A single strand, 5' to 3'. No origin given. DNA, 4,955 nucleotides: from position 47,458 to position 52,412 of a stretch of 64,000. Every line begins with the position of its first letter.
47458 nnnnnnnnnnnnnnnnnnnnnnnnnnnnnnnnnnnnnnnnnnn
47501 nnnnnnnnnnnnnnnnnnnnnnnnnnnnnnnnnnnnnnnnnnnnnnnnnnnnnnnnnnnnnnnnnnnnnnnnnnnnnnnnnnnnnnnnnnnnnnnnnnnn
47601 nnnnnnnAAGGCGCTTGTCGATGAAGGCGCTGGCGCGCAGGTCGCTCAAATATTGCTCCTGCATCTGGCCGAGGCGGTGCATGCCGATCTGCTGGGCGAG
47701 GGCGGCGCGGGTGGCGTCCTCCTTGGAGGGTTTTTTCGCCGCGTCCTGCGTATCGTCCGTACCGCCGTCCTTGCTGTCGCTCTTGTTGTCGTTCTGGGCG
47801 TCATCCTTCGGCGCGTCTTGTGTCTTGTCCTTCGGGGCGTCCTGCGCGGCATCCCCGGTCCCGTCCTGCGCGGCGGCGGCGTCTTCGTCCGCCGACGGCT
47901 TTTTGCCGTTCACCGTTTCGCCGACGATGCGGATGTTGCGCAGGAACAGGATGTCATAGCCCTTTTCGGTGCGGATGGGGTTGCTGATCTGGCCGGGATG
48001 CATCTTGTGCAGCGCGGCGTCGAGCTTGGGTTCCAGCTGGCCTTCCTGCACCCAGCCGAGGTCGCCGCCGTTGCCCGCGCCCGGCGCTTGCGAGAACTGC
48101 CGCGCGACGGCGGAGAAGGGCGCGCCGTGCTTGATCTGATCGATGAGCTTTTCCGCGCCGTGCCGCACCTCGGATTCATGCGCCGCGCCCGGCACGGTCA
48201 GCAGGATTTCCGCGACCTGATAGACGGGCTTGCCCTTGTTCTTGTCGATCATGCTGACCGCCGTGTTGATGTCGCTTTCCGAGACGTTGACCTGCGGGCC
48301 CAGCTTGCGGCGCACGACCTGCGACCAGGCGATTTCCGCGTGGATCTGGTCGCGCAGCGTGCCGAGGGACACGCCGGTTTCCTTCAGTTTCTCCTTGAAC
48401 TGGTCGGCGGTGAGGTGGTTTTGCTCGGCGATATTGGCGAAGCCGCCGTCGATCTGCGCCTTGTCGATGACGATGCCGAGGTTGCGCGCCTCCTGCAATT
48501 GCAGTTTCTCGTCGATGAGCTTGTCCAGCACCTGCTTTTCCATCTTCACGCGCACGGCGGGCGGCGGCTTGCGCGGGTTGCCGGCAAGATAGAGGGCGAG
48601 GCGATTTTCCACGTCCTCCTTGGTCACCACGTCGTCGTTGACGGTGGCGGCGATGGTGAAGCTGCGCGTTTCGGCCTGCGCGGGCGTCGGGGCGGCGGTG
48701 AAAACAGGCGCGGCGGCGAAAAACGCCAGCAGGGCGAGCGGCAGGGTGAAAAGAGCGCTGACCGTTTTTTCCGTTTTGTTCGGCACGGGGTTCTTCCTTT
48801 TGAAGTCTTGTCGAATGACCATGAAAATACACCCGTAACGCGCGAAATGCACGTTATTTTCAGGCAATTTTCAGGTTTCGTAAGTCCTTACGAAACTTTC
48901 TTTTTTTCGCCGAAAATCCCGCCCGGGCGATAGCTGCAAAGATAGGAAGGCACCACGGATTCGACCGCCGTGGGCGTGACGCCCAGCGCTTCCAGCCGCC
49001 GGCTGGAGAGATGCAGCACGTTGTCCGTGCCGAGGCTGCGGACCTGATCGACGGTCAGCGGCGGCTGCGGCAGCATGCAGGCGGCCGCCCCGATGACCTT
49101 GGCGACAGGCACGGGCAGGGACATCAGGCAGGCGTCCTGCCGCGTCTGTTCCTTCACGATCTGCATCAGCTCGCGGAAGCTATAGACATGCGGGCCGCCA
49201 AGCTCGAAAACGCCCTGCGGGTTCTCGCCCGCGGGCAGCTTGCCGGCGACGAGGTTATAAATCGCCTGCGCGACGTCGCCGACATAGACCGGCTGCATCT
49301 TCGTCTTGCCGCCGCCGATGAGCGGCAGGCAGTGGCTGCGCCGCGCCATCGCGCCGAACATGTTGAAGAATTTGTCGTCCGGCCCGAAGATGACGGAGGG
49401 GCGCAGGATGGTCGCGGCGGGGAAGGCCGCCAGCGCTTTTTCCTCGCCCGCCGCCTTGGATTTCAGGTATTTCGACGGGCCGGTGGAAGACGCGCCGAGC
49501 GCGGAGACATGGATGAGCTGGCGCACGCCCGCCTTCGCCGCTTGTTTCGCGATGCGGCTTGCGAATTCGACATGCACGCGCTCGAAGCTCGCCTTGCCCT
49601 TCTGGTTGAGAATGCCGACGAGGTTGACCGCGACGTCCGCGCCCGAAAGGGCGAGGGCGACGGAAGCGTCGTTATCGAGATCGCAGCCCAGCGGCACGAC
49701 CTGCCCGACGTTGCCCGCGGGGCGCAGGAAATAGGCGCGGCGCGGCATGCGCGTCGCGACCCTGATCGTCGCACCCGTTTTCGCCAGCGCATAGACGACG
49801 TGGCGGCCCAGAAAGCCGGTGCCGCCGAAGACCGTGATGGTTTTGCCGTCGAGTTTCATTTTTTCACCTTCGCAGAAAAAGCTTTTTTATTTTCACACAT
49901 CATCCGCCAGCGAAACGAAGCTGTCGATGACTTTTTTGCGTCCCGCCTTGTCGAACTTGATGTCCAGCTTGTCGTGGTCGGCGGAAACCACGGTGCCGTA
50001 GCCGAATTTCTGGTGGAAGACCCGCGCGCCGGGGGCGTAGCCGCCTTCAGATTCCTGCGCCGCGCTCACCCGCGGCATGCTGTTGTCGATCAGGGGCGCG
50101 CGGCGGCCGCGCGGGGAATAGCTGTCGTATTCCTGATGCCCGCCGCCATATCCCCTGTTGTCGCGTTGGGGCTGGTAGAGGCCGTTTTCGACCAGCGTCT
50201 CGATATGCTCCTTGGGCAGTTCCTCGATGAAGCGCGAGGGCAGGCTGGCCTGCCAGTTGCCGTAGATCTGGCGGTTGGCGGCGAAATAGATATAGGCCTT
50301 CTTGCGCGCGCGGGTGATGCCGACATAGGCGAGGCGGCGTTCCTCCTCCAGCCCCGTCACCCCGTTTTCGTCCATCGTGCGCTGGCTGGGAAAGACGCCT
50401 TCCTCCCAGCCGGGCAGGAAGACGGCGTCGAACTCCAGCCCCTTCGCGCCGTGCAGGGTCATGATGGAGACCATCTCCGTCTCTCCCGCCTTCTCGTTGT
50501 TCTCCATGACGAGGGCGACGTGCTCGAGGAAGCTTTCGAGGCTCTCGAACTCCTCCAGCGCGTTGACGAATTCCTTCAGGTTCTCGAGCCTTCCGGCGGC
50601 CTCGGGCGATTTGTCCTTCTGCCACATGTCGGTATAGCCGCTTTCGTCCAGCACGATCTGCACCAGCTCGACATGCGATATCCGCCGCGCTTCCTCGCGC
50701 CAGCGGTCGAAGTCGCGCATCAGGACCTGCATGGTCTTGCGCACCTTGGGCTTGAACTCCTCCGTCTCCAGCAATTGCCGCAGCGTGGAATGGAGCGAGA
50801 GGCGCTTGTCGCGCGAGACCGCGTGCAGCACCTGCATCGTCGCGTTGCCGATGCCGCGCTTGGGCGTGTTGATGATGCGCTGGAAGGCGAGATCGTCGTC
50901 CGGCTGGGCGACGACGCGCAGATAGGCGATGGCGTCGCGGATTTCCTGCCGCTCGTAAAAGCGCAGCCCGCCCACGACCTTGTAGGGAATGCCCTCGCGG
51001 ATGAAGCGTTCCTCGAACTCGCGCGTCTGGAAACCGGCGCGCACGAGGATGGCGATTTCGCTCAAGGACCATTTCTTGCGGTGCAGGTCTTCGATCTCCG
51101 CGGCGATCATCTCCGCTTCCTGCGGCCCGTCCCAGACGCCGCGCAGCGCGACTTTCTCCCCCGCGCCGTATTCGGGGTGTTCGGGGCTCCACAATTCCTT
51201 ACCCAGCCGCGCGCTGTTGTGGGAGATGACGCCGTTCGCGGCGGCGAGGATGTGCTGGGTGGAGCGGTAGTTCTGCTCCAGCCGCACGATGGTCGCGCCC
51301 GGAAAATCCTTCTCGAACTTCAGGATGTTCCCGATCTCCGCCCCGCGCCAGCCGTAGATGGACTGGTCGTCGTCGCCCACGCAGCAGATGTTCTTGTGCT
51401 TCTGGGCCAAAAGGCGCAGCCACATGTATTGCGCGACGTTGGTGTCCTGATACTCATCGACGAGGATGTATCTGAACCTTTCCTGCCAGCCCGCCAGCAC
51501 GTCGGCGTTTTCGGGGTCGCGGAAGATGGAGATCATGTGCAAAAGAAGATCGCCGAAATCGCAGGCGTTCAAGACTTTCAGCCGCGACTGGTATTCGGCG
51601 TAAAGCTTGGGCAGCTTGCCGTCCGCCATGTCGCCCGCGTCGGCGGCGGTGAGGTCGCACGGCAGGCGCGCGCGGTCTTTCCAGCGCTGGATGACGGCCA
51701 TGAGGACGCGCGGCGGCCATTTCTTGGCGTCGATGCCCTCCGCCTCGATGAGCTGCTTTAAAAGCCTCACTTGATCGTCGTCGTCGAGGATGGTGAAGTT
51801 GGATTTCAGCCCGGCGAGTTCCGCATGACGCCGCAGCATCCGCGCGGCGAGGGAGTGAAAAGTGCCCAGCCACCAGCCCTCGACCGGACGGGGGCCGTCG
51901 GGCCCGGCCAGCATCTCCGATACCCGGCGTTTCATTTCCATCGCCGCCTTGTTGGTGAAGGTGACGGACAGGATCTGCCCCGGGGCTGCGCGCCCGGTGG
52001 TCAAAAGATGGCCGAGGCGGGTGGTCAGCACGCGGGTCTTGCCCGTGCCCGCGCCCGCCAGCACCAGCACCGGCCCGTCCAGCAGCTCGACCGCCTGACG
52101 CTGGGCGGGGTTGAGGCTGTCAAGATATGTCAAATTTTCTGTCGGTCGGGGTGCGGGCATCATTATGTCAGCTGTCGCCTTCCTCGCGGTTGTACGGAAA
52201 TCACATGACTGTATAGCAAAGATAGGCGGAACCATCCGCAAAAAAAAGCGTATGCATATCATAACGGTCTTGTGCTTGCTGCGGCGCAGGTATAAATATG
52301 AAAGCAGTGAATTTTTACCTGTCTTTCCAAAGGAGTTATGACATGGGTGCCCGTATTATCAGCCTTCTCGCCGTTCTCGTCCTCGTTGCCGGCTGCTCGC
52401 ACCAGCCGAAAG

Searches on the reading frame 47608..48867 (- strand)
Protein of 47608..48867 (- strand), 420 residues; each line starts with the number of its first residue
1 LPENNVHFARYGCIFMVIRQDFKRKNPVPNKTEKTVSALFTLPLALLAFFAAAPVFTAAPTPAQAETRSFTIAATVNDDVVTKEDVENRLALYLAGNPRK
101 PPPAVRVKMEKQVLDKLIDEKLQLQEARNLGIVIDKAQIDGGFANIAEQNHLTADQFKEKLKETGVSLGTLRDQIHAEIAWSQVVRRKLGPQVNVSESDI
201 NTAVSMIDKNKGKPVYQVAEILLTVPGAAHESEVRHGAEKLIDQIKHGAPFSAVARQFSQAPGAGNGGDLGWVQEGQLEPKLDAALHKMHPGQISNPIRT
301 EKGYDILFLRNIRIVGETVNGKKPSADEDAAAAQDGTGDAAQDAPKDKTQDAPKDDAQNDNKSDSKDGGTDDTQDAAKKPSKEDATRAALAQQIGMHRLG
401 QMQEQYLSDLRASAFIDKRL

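Call 49: search_protein_families(library=pfam, proteins=[window:47608-48867:-], max_evalue=0.00001)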
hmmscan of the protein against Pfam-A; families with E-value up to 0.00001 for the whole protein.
window:47608-48867:- (420 aa): 5 families
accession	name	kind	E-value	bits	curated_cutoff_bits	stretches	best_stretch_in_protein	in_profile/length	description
PF09312.16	SurA_N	-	1.5e-24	86.9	30.8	1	72-184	4-117/118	SurA N-terminal domain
PF00639.27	Rotamase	-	2e-19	70.8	21.7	1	221-309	2-95/97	PPIC-type PPIASE domain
PF13616.12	Rotamase_3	-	9.4e-19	68.5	22.5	1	205-306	5-109/116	PPIC-type PPIASE domain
PF13624.11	SurA_N_3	-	8.3e-14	52.2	27.2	1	42-184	18-161/162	SurA-like N-terminal domain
PF13623.11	SurA_N_2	-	5.5e-08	33.2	28.5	1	40-148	15-124/145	SurA-like N-terminal domain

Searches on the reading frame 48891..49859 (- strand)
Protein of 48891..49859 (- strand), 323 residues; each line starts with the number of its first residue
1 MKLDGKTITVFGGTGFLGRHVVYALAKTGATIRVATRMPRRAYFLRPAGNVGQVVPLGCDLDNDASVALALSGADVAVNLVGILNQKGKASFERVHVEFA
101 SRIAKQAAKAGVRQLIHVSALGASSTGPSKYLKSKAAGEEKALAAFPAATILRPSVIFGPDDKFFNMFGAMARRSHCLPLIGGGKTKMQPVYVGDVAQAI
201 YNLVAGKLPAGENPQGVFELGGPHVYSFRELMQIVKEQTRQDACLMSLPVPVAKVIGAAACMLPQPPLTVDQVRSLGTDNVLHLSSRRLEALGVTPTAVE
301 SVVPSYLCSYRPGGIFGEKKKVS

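Call 49: search_protein_families(library=pfam, proteins=[window:48891-49859:-], max_evalue=0.00001)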
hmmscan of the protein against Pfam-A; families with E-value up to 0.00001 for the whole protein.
window:48891-49859:- (323 aa): 5 families
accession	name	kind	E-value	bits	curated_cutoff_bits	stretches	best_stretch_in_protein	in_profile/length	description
PF01073.25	3Beta_HSD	-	2.4e-18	66.6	22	1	10-141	2-135/280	3-beta hydroxysteroid dehydrogenase/isomerase family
PF01370.27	Epimerase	-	2.2e-14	53.9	20.9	1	8-204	1-225/240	NAD dependent epimerase/dehydratase family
PF13460.12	NAD_binding_10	-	3.9e-12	46.9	27.2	1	12-152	1-141/184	NAD(P)H-binding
PF05368.20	NmrA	-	1.1e-11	45.3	27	1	6-120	3-107/298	NmrA-like family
PF04321.23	RmlD_sub_bind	-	8.8e-10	38.6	27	1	129-247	123-236/287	RmlD substrate binding domain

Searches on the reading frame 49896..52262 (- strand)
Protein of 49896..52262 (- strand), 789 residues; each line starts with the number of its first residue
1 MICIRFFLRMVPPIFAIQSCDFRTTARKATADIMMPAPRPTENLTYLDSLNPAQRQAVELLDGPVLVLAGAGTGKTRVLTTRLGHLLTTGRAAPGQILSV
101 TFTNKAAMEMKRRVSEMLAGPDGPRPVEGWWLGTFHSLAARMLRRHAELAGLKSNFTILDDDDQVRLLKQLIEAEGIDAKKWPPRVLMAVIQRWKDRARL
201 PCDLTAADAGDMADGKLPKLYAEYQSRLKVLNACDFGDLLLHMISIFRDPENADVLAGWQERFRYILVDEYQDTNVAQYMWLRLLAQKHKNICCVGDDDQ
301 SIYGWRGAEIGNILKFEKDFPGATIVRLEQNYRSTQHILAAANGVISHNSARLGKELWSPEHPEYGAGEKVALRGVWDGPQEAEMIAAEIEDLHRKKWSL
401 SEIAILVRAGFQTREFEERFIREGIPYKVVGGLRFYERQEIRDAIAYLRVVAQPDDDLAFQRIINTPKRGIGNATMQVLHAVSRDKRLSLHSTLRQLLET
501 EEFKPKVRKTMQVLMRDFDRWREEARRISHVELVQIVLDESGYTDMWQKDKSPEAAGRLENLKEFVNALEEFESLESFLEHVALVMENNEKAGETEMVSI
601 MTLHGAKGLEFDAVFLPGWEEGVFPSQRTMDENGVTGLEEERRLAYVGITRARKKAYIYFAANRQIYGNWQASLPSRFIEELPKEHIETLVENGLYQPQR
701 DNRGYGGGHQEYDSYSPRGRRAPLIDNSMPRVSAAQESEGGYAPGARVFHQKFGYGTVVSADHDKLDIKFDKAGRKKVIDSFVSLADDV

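Call 49: search_protein_families(library=pfam, proteins=[window:49896-52262:-], max_evalue=0.00001)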
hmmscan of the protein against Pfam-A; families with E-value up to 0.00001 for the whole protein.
window:49896-52262:- (789 aa): 6 families
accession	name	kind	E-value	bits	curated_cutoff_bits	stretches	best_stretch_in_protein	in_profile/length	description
PF00580.27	UvrD-helicase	-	2.8e-89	299.8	23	1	50-321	1-271/271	UvrD/REP helicase N-terminal domain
PF13361.12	UvrD_C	-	7.3e-72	243.1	25.6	1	326-660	1-347/350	UvrD-like helicase C-terminal domain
PF13245.12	AAA_19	-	8.1e-21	75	25.1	1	54-304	1-132/134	AAA domain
PF13538.12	UvrD_C_2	-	5.5e-09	36.2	27.4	0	639-659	32-52/52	UvrD-like helicase C-terminal domain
PF13604.12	AAA_30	-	1.6e-06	28.5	27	0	50-113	2-65/191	AAA domain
PF01443.25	Viral_helicase1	-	5.6e-06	26.8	21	0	577-659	159-227/228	Viral superfamily 1 RNA helicase core domain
